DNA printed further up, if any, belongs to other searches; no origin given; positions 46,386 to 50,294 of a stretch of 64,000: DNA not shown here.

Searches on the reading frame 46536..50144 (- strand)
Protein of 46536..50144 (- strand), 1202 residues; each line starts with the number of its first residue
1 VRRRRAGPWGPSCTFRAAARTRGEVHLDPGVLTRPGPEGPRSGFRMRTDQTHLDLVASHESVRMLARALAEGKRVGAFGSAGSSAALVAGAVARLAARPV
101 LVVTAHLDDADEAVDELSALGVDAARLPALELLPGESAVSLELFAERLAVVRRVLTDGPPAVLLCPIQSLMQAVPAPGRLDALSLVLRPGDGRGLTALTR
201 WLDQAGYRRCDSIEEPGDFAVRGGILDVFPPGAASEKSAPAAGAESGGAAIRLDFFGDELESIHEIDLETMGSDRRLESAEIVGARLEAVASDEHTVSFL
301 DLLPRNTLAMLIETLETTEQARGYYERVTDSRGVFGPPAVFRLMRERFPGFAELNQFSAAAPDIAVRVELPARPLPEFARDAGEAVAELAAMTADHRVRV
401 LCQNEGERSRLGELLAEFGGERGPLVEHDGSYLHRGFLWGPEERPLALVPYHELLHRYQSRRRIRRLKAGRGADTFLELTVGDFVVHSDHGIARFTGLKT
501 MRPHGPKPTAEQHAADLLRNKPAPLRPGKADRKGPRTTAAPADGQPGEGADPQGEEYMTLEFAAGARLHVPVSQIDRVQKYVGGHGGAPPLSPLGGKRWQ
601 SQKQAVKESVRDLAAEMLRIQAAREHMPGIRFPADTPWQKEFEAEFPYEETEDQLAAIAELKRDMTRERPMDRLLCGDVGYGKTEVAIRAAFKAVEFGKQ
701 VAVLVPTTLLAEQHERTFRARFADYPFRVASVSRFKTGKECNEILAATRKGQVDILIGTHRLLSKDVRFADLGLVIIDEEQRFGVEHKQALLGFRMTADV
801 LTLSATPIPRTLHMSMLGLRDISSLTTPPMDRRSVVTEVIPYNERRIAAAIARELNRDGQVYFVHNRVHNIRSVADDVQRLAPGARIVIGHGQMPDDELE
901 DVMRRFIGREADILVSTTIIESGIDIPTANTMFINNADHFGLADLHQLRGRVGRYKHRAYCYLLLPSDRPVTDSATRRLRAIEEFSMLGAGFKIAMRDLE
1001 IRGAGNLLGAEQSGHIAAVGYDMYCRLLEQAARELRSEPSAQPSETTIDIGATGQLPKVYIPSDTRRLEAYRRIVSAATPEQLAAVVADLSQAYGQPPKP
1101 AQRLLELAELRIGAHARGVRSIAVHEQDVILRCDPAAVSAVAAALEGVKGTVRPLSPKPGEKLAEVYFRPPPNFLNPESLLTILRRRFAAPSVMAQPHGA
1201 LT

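Call 26: search_protein_families(library=pfam, proteins=[window:46536-50144:-], max_evalue=0.001)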
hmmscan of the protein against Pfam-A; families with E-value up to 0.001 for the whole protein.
window:46536-50144:- (1202 aa): 7 families
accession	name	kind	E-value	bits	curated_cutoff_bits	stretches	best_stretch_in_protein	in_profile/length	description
PF00270.35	DEAD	-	9.6e-23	81.2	26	1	651-812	1-164/167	DEAD/DEAH box helicase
PF00271.37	Helicase_C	-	1e-19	71.3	23.5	1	853-955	8-109/110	Helicase conserved C-terminal domain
PF03461.20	TRCF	-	2e-16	60.6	25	1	1055-1137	6-88/95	TRCF domain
PF17757.6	UvrB_inter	-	1.6e-14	54.2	22.9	1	186-285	2-88/91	UvrB interaction domain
PF02559.22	CarD_TRCF_RID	-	1.9e-13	50.7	23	2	479-501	1-23/57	CarD-like/TRCF RID domain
PF04851.21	ResIII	-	7.5e-09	36.1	22.5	1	651-807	5-162/164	Type III restriction enzyme, res subunit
PF22590.2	Cas3-like_C_2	-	0.00029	21.5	27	0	859-956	3-105/106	CRISPR-associated nuclease/helicase Cas3, C-terminal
